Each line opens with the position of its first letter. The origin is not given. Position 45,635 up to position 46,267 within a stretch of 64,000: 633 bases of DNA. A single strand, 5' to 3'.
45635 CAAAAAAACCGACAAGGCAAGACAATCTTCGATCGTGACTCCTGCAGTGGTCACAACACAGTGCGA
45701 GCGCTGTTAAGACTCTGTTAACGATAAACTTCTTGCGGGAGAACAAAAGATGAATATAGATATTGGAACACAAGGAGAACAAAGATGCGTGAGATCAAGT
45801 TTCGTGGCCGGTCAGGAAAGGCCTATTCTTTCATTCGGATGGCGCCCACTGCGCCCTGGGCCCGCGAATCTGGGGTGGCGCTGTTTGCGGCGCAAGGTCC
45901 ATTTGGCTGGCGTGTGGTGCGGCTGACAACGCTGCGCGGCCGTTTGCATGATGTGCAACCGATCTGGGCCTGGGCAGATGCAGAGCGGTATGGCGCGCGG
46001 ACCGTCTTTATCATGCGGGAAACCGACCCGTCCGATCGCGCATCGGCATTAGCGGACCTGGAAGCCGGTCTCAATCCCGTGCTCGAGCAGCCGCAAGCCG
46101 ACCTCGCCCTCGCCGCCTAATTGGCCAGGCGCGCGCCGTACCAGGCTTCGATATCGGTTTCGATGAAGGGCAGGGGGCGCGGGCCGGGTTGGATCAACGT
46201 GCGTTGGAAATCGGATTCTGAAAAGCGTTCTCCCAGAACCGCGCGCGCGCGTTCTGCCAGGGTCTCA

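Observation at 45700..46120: Small unknown gene wired to both cell-cycle (CtrA, CcrM site) and SOS (LexA) inputs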

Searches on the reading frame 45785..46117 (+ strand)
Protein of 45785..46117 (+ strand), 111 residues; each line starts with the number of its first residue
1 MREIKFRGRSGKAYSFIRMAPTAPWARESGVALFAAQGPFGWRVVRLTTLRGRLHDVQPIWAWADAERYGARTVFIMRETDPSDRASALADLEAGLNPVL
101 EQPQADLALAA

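Call 3: search_protein_families(library=pfam, proteins=[window:45785-46117:+], max_evalue=1)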
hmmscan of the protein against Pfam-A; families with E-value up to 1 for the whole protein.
window:45785-46117:+ (111 aa): 0 families

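Call 6: find_homologous_proteins(query=window:45785-46117:+, max_evalue=0.001)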
Query window:45785-46117:+ (111 aa): 107 proteins with E <= 0.001 among 138 candidates.
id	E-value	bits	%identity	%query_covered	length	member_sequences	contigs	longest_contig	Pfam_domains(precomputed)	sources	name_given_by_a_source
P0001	8.9e-65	234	96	100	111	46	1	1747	-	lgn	-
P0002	4.7e-62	225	91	100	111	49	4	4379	-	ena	-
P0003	4.4e-61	222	91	100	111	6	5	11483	-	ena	-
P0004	1.6e-60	220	88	100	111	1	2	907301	-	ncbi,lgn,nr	ncbi:MAG: hypothetical protein ACX94B_04295 [Henriciella sp.]|nr:hypothetical protein [Hyphomonadace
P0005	2.4e-60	219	87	100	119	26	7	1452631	-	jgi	jgi:hypothetical protein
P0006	7.6e-60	218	88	100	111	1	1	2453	-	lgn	-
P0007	1.4e-59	217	87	100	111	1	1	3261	-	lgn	-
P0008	2.6e-59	216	87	100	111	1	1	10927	-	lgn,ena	-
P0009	1.6e-58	213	87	100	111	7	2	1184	-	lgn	-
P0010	1.7e-58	213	87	100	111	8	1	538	-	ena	-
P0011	2.1e-56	207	85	100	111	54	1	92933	-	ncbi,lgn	ncbi:MAG: hypothetical protein AAGL99_01910 [Pseudomonadota bacterium]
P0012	3.0e-56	206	83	100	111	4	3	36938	-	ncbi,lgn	ncbi:MAG: hypothetical protein AAGA72_02705 [Pseudomonadota bacterium]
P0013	4.6e-56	205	84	100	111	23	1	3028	-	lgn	-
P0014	2.5e-55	203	83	100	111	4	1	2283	-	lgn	-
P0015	3.8e-55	203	83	100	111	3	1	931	-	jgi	jgi:hypothetical protein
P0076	1.7e-30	123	56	90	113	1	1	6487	-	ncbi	-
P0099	2.5e-24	103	53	87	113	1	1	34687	-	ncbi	-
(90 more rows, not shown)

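Call 7: search_protein_families(library=ncbifam, proteins=[window:45785-46117:+], max_evalue=10)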
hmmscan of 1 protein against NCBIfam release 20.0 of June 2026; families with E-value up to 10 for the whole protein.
window:45785-46117:+ (111 aa): 0 families

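Call 8: search_solved_structures(query=window:45785-46117:+, max_evalue=10)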
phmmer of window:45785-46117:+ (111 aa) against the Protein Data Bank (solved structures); distinct sequences matched with E-value up to 10: 0.

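Call 10: find_related_loci(query=A1, collection=genome_contigs, flank=4000)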
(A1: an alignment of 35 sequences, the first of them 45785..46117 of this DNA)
Query A1 (111 aa) in genome_contigs; peptide patterns used: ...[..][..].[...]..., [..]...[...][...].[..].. (x = any residue, [..] = any of these).
218 stretches matched a pattern; 130 encode a relative of the query (tblastn E <= 1e-3); the best 80 are kept; 80 distinct loci.
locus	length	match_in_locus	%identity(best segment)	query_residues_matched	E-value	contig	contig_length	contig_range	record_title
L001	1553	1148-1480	99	1-111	2e-73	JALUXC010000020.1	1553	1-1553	MAG: Pseudophaeobacter sp. isolate 131-447_metabat1_scaf2bin.003 131-447_scaffold_44510_c1, whole genome shotgun sequenc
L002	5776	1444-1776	94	1-111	1e-67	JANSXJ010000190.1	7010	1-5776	MAG: Hyphomonas sp. isolate bin.22 k141_304534_length_7010_cov_21.7780, whole genome shotgun sequence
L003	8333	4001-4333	92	1-111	9e-67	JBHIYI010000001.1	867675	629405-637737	MAG: Henriciella sp. isolate MAG72 WDNA06_bin.14.orig_1, whole genome shotgun sequence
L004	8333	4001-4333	92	1-111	9e-67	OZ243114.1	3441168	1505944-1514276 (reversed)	MAG: Henriciella sp. isolate 190fcf66-4c39-45b6-a100-7080f955c618 genome assembly, chromosome: 1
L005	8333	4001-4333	92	1-111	2e-66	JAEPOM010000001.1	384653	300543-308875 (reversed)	MAG: Henriciella sp. isolate HXMU1422-3 NODE_1_length_384653_cov_6.574368, whole genome shotgun sequence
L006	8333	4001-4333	91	1-111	3e-66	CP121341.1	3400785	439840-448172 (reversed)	MAG: Hyphomonadaceae bacterium isolate NCC532_bact_2922 chromosome, complete genome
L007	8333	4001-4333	91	1-111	8e-66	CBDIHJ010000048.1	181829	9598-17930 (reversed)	MAG: Henriciella sp. isolate 6cf8221a-c8c5-4019-9469-126ec949b004 genome assembly, contig: contig_48, whole genome shotg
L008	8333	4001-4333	91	1-111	2e-65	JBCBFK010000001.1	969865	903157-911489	MAG: Pseudomonadota bacterium isolate J06613_1 NODE_1_length_969865_cov_17.038363, whole genome shotgun sequence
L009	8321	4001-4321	93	1-107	3e-65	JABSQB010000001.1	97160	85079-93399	MAG: Henriciella sp. isolate DT_49 DT-Henriciella-3_scaffold_1, whole genome shotgun sequence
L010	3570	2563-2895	89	1-111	1e-64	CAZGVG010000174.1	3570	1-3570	MAG TPA_asm: uncultured Hyphomonas sp. isolate SRP065251_co2_90 genome assembly, contig: NODE_30569_length_3570_cov_5.18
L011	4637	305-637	90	1-111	1e-64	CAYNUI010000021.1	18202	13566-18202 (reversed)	MAG TPA_asm: uncultured Hyphomonas sp. isolate SRP342821_co1_226 genome assembly, contig: NODE_2310_length_18202_cov_20.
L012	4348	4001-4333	89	1-111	6e-65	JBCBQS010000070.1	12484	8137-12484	MAG: Pseudomonadota bacterium isolate J06635_7 NODE_70_length_12484_cov_7.842750, whole genome shotgun sequence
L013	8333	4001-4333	88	1-111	2e-64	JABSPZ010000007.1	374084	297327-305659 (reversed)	MAG: Henriciella sp. isolate DT_47 DT-Henriciella-1_scaffold_11, whole genome shotgun sequence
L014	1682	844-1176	88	1-111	9e-67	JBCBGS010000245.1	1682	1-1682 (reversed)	MAG: Pseudomonadota bacterium isolate J06616_12 NODE_245_length_1682_cov_8.738941, whole genome shotgun sequence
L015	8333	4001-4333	88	1-111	4e-64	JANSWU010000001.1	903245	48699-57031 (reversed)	MAG: Hyphomonadaceae bacterium isolate bin.7 k141_816291_length_903245_cov_167.0801, whole genome shotgun sequence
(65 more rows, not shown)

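Call 21: predict_structure(alignment_id=A1)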
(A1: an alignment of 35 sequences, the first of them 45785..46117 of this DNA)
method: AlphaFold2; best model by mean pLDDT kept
length: 111 residues; sequences in the alignment: 35
mean_pLDDT: 84.1   pTM: 0.74
mean pLDDT of the five models: 84.1, 83.8, 82.1, 81.5, 79.5
residues with pLDDT >= 90: 42; 70-90: 56; 50-70: 6; < 50: 7
segments of 3 or more residues with pLDDT < 50: 105-111
pLDDT, mean of each block of 10 residues (from residue 1): 85 91 87 90 90 84 88 92 90 81 51 45
secondary structure, 60 per line:
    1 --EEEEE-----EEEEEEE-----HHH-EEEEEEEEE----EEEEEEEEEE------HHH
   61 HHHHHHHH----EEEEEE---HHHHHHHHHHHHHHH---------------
elements in order: E3-7 E13-19 E29-37 E42-51 H58-68 E73-78 H82-96

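Call 23: fold_search(model_id=the predicted structure, library=pdb)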
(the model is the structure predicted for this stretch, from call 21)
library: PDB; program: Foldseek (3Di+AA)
matches with E <= 10: 581; with E <= 0.001: 0
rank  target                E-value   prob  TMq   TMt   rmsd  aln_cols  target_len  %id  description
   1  3i59_B                2.2e-01  0.08  0.13  0.10  12.8       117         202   14  Crystal structure of MtbCRP in complex with N6-cAMP (released 2009-09-08)
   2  7tze_A                5.9e-01  0.08  0.20  0.13  10.7        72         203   12  Structure of murine LAG3 domains 1-2 (released 2022-05-11)
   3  7z1x_E                7.0e-01  0.08  0.22  0.21  13.4        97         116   12  Crystal structure of human Gasdermin D complexed with nanobodies VHH-2 and VHH-6 (released 2023-09-06)
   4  4byy_A                9.4e-01  0.06  0.21  0.12  12.1       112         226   14  Apo GlxR (released 2014-07-30)
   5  5d1i_B                1.1e+00  0.12  0.26  0.25   9.0        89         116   13  Structure of Cyclic nucleotide-binding-like protein from Brucella abortus bv. 1 str. 9-941 (released 2015-09-09)
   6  7z1x_B                1.1e+00  0.06  0.21  0.21  13.3        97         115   13  Crystal structure of human Gasdermin D complexed with nanobodies VHH-2 and VHH-6 (released 2023-09-06)
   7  7m30_H                1.3e+00  0.04  0.21  0.21  13.8       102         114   18  Cryo-EM structure of the HCMV pentamer bound by antibodies 1-103, 1-32 and 2-25 (released 2021-08-11)
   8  7e5y_C                1.4e+00  0.07  0.21  0.13  13.0        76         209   12  Molecular basis for neutralizing antibody 2B11 targeting SARS-CoV-2 RBD (released 2021-06-23)
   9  8cwv_B                1.5e+00  0.04  0.20  0.19  13.2        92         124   15  Crystal structure of SARS-CoV-2 spike protein receptor-binding domain in complex with a cross-neutralizing nanobody 2- (released 2022-07-06)
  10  4v4n_AC               1.6e+00  0.07  0.25  0.10  18.8       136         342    8  Structure of the Methanococcus jannaschii ribosome-SecYEBeta channel complex (released 2014-07-09)
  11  9lvb_N                1.6e+00  0.03  0.18  0.16  13.0       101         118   15  IAA-free AUX1 (released 2025-07-23)
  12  4qxk                  1.8e+00  0.05  0.24  0.21  12.1       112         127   13  Joint X-ray/neutron structure of PKGIbeta in complex with cGMP (released 2014-11-12)
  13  8tio_A                2.0e+00  0.03  0.18  0.08  13.9        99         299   13  Human ACKR3 with C tail extended by 12 glycines phosphorylated by GRK5 in complex with Arrestin2 reconstructed without (released 2025-01-22)
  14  2cdp_D                2.1e+00  0.08  0.22  0.19   8.8        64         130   12  Structure of a CBM6 in complex with neoagarohexaose (released 2006-02-08)
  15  5gs1_B                2.1e+00  0.04  0.21  0.20  13.1        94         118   13  Crystal structure of homo-specific diabody (released 2016-10-12)
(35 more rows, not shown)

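Call 25: search_protein_families(library=pfam, alignment_id=A1, max_evalue=10)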
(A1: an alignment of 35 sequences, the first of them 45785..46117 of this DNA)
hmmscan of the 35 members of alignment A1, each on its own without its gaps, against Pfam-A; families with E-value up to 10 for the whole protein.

A. member 1, window:45785-46117:+ (111 aa): 0 families

B. families by the number of members that match (of 35 scanned): 6 families
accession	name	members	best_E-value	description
PF13358.12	DDE_3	1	0.011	DDE superfamily endonuclease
PF23717.1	DUF7159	1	0.1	Family of unknown function (DUF7159)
PF05089.18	NAGLU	1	0.18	Alpha-N-acetylglucosaminidase (NAGLU) tim-barrel domain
PF22659.2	YycE-like_C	1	0.2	YycE-like C-terminal domain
PF01791.15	DeoC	1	0.2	DeoC/LacD family aldolase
PF20792.2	VCD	1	0.21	VopL C-terminal dimerization domain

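Call 26: search_solved_structures(query=A1, max_evalue=10, show_alignments=2)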
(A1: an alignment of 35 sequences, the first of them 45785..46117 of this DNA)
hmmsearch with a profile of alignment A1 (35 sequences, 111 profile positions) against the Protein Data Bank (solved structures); distinct sequences matched with E-value up to 10: 12.
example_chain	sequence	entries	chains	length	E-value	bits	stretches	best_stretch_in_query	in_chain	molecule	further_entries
4zv6_B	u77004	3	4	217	0.055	16.4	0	67-99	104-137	Octarellin V.1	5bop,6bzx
2lb3_A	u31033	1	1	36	0.45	13.5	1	9-30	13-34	Peptidyl-prolyl cis-trans isomerase NIMA-interacting 1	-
9rpn_A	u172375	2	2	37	0.49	13.4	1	9-30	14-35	Peptidyl-prolyl cis-trans isomerase NIMA-interacting 1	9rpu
1i6c_A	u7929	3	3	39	0.5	13.3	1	9-30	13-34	PEPTIDYL-PROLYL CIS-TRANS ISOMERASE NIMA-INTERACTING 1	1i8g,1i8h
2n1o_A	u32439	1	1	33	0.54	13.2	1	9-30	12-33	Peptidyl-prolyl cis-trans isomerase NIMA-interacting 1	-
5vtk_A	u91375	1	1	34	0.6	13.1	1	9-30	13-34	Peptidyl-prolyl cis-trans isomerase NIMA-interacting 1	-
5vtj_A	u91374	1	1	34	0.65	13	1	9-30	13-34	Peptidyl-prolyl cis-trans isomerase NIMA-interacting 1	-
4yjm_A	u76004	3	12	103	0.68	12.9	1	63-98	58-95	ATP-dependent Clp protease adapter protein ClpS 2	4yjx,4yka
2kcf_A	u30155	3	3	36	0.71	12.9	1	9-30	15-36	Peptidyl-prolyl cis-trans isomerase NIMA-interacting 1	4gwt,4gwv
2m8j_A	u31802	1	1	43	1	12.3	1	8-30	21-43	Peptidyl-prolyl cis-trans isomerase NIMA-interacting 1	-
2m8i_A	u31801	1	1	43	1.1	12.3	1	9-30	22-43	Peptidyl-prolyl cis-trans isomerase NIMA-interacting 1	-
1hdm_A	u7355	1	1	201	1.9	11.5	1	18-53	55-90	PROTEIN (CLASS II HISTOCOMPATIBILITY ANTIGEN, M ALPHA CHAIN)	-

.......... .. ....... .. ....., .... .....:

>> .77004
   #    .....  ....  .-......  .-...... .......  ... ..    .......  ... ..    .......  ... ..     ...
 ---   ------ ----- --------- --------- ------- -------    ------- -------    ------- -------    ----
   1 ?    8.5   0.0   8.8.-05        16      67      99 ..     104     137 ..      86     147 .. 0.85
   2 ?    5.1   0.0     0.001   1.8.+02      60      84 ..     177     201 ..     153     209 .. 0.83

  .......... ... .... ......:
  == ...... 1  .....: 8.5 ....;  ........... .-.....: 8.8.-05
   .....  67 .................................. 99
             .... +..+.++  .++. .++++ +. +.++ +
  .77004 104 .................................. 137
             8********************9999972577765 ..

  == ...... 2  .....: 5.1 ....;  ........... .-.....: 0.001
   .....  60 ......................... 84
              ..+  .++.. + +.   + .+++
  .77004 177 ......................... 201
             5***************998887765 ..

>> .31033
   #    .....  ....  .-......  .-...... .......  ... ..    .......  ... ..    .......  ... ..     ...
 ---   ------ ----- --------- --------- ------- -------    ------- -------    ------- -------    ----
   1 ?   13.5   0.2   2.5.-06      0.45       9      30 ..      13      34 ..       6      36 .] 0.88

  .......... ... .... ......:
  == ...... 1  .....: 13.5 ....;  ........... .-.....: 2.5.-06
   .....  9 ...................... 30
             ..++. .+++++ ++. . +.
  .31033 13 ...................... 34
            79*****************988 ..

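Call 28: search_protein_representatives(alignment_id=A1)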
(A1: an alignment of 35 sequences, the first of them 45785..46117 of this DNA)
Query: 35 sequences, 111 profile positions. Proteins with E-value up to 0.001 (for the whole library): 60; up to 1e-10: 37; up to 1e-30: 6. The best 60 are listed.
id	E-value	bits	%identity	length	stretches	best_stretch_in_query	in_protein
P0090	2.6e-45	168.9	-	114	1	3-111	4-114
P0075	4.2e-43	161.8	-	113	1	3-102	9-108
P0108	5.6e-37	142.0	-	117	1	1-106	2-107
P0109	9.7e-36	138.0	-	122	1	1-109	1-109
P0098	2.2e-35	136.9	-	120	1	3-84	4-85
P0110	4.9e-33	129.3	-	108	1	4-103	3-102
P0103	2.2e-30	120.8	-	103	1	3-72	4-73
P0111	4.0e-29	116.7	-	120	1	4-103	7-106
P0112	1.5e-28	114.9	-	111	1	3-73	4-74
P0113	2.5e-28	114.2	-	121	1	2-106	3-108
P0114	5.3e-25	103.5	-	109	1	3-105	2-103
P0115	2.5e-24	101.3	-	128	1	3-105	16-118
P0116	3.4e-23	97.6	-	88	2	55-111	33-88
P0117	3.7e-23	97.5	-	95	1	1-65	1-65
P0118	3.9e-23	97.5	-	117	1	4-106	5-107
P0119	1.9e-22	95.2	-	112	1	2-111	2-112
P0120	3.3e-22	94.5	-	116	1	2-110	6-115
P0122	3.4e-20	88.0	-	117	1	4-111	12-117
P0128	1.8e-17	79.3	-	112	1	2-111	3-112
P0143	1.6e-06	43.9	-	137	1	2-103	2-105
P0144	1.7e-06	43.9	-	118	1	11-106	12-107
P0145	2.0e-06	43.7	-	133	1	1-106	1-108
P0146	1.4e-05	41.0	-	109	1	3-102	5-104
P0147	3.8e-05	39.6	-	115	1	2-101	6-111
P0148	4.4e-05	39.3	-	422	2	3-101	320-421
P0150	5.6e-05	39.0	-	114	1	1-105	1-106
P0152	1.1e-04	38.1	-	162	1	3-103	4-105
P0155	1.7e-04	37.4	-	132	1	4-104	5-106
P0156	3.2e-04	36.6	-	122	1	1-105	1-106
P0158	5.4e-04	35.8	-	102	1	12-100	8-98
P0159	6.0e-04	35.7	-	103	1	8-102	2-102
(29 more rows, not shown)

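Call 29: fold_search(model_id=the predicted structure, library=viral)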
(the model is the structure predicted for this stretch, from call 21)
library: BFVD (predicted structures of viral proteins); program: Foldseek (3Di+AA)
matches with E <= 10: 518; with E <= 0.001: 0
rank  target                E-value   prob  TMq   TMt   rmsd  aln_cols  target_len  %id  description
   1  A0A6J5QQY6            1.4e-01  0.15  0.25  0.25  13.2       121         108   10  Uncharacterized protein [uncultured Caudovirales phage]
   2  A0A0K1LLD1            2.6e-01  0.87  0.49  0.35   4.1        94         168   15  Endonuclease [Rhodobacter phage RcTitan]
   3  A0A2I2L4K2            2.6e-01  0.33  0.21  0.07   9.9        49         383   16  MORN-repeat protein (Fragment) [Orpheovirus IHUMI-LCC2]
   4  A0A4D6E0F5            2.9e-01  0.11  0.22  0.22  14.0       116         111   13  (no name in the UniProt tables at hand)
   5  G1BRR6                3.3e-01  0.69  0.43  0.37   8.1        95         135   12  Endonuclease [Mycobacterium phage Send513]
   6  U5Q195                3.5e-01  0.08  0.20  0.16  22.8       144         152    9  Uncharacterized protein [Bacillus phage Staley]
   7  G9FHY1                4.9e-01  0.44  0.44  0.31  10.7       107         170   14  (no name in the UniProt tables at hand)
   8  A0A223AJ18            5.5e-01  0.10  0.19  0.20  14.6        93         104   13  Uncharacterized protein [Acidovorax phage ACP17]
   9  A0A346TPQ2            5.8e-01  0.06  0.18  0.09  15.2       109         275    9  FGF [Mythimna unipuncta nucleopolyhedrovirus]
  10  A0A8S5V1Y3            6.2e-01  0.25  0.33  0.19  10.9        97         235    8  Uncharacterized protein [Myoviridae sp. ctJ2i1]
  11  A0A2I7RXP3            6.6e-01  0.23  0.31  0.45   9.5        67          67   12  (no name in the UniProt tables at hand)
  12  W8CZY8                6.6e-01  0.11  0.24  0.24  13.0        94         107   13  Uncharacterized protein [Erwinia phage PhiEaH1]
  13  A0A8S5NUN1            7.4e-01  0.28  0.32  0.44   4.8        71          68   11  Uncharacterized protein [Siphoviridae sp. ctQ091]
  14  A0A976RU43            7.4e-01  0.15  0.28  0.22   9.5        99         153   11  (no name in the UniProt tables at hand)
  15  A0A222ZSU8            7.4e-01  0.07  0.19  0.18  26.5        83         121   13  Uncharacterized protein [Mycobacterium phage Wintermute]
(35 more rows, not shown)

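Call 31: search_protein_families(library=pfam, proteins=[P0146, P0147, P0148, P0150, P0152, P0155, P0156, P0158, P0159, P0144], max_evalue=10)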
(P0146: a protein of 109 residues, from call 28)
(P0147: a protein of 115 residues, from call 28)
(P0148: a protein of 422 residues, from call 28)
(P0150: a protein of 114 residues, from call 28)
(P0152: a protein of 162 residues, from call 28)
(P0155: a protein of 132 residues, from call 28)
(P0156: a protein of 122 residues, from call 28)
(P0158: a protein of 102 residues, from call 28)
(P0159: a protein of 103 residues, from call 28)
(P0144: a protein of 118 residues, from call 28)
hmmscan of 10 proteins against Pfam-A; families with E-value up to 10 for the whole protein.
P0146 (109 aa): 1 family
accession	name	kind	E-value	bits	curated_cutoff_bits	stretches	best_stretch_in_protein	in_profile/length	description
PF01541.30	GIY-YIG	-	0.0023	18.6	22.6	1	34-78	5-42/78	GIY-YIG catalytic domain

P0147 (115 aa): 1 family
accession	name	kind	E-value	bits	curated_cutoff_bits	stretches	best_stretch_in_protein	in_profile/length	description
PF01541.30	GIY-YIG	-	0.027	15.2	22.6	1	54-79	13-39/78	GIY-YIG catalytic domain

P0148 (422 aa): 0 families

P0150 (114 aa): 0 families

P0152 (162 aa): 1 family
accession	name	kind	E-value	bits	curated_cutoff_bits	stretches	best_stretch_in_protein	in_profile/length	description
PF01541.30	GIY-YIG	-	0.074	13.8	22.6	1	32-62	3-30/78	GIY-YIG catalytic domain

P0155 (132 aa): 1 family
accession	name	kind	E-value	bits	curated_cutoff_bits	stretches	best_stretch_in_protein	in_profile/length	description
PF00294.29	PfkB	-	0.27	11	25.8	1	10-77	99-161/302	pfkB family carbohydrate kinase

P0156 (122 aa): 3 families
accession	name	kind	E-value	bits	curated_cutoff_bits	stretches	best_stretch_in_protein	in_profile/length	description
PF20815.3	GIY_YIG_2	-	0.057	13.8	22.4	1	90-110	122-142/153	GIY-YIG catalytic domain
PF00107.32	ADH_zinc_N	-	0.087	13.2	31.8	1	58-89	22-52/129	Zinc-binding dehydrogenase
PF19988.4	DUF6424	-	0.11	12.1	25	1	37-97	75-135/292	Family of unknown function (DUF6424)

P0158 (102 aa): 1 family
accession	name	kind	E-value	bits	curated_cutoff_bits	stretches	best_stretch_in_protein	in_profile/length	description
PF20815.3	GIY_YIG_2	-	0.17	12.3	22.4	1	79-99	114-134/153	GIY-YIG catalytic domain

P0159 (103 aa): 2 families
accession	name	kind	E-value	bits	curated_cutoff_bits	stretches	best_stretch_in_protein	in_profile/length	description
PF20815.3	GIY_YIG_2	-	0.044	14.2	22.4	1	31-59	26-56/153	GIY-YIG catalytic domain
PF01541.30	GIY-YIG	-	0.24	12.1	22.6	1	23-56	2-32/78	GIY-YIG catalytic domain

P0144 (118 aa): 0 families
